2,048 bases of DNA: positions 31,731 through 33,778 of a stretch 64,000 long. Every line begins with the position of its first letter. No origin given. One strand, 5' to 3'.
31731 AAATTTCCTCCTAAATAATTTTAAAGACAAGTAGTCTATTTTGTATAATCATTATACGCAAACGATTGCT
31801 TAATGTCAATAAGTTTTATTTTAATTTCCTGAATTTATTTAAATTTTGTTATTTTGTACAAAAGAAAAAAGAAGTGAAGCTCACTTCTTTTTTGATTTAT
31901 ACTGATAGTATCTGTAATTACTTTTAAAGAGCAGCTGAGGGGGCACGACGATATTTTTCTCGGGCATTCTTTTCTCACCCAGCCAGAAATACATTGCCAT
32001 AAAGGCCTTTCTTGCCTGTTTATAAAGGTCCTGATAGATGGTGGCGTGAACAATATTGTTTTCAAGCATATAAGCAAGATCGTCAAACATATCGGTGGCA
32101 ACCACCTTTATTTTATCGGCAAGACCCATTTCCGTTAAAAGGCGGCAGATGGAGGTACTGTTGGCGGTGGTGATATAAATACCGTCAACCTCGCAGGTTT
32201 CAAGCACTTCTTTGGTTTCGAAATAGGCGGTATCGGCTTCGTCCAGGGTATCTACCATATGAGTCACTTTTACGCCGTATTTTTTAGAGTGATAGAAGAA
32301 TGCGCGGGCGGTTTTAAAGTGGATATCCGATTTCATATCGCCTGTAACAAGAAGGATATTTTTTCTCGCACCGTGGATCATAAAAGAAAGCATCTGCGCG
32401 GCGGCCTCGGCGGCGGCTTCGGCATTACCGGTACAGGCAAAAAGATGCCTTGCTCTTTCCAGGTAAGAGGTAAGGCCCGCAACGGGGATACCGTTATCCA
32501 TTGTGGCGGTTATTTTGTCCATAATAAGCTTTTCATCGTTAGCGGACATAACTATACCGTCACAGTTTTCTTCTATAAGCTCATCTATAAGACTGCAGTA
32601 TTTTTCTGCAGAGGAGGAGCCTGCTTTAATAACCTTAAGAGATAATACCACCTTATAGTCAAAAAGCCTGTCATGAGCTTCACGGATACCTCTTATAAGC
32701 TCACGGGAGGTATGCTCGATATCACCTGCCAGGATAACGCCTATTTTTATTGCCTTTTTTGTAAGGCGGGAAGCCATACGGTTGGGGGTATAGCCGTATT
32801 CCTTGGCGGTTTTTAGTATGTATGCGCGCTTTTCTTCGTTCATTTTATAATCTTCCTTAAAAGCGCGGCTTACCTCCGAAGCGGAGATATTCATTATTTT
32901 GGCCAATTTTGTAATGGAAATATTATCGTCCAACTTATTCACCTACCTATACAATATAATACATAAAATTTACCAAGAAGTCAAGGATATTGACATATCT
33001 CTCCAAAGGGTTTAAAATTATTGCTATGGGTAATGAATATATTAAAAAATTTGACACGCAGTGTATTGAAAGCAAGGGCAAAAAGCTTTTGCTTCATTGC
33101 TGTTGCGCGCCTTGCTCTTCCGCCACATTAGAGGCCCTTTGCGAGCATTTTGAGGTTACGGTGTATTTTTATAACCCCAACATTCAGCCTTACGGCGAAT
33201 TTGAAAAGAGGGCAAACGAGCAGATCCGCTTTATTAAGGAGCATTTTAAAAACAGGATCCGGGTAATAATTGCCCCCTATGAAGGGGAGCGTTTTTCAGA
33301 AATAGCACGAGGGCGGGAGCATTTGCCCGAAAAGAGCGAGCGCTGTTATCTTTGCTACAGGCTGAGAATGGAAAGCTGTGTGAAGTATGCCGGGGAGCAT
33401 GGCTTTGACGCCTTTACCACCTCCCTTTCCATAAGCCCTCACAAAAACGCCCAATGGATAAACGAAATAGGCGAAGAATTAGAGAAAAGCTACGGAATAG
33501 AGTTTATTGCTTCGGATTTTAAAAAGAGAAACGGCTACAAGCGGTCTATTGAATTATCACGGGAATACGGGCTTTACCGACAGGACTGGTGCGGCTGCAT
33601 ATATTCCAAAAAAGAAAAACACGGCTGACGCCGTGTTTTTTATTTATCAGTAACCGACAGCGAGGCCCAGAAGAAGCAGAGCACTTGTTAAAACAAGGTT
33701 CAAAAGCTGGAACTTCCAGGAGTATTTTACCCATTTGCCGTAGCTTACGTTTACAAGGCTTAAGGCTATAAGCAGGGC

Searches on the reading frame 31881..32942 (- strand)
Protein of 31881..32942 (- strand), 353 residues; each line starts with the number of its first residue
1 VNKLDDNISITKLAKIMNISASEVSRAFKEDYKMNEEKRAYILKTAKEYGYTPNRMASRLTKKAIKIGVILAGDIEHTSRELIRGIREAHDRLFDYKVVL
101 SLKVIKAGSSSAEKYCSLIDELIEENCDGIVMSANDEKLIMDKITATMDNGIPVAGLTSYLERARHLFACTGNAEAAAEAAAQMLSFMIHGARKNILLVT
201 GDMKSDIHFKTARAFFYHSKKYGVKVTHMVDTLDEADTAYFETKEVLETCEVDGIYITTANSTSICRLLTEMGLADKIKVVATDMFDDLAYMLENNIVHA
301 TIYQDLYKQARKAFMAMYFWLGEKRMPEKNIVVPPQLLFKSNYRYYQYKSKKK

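Call 17: search_protein_families(library=pfam, proteins=[window:31881-32942:-], max_evalue=0.001)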
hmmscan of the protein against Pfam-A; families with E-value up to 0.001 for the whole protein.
window:31881-32942:- (353 aa): 2 families
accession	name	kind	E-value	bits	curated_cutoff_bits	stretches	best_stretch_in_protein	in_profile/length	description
PF13407.12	Peripla_BP_4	-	7.2e-27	95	35.1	1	84-318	18-251/258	Periplasmic binding protein domain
PF00356.27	LacI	-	0.00033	20.8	27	1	14-54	6-46/46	Bacterial regulatory proteins, lacI family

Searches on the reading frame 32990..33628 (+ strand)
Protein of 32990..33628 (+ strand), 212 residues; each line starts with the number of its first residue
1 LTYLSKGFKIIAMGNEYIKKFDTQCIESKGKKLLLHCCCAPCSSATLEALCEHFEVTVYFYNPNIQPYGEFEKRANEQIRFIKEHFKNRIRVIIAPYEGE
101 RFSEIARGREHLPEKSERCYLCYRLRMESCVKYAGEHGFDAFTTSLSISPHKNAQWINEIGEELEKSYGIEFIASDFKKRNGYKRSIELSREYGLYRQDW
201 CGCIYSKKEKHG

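Call 17: search_protein_families(library=pfam, proteins=[window:32990-33628:+], max_evalue=0.001)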
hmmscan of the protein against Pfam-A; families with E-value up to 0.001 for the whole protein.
window:32990-33628:+ (212 aa): 1 family
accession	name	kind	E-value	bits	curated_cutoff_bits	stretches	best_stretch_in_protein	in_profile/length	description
PF02677.20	QueH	-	4.6e-68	229.2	23.5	1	33-209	1-175/175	Epoxyqueuosine reductase QueH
